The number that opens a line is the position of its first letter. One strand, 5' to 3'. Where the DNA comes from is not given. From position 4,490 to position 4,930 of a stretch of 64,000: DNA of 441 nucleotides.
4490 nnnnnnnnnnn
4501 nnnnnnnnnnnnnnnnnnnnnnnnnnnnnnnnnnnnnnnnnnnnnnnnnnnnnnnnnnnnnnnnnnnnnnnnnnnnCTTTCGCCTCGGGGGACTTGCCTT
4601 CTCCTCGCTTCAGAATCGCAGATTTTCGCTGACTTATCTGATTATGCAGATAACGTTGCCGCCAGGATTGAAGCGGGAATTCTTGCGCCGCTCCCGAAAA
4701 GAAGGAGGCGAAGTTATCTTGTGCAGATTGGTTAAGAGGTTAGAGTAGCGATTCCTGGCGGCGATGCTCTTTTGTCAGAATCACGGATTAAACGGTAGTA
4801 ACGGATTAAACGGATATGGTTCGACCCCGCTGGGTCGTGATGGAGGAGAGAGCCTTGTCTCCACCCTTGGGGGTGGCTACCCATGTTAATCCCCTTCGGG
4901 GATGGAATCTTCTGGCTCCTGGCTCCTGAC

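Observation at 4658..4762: Recurrent 'conserved 10-bp stem, hypervariable loop' modules in different spacers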

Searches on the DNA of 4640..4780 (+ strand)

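Call 63: search_dna_similar(query=window:4640-4780:+, collection=phages, mode=distant, max_evalue=0.01, max_rows=5)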
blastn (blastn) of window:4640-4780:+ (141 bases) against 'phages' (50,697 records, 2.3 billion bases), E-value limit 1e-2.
No match.

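Call 64: search_dna_similar(query=window:4640-4780:+, collection=plasmids, mode=distant, max_evalue=0.01, max_rows=5)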
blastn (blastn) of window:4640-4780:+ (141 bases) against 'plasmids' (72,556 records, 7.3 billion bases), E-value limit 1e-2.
No match.
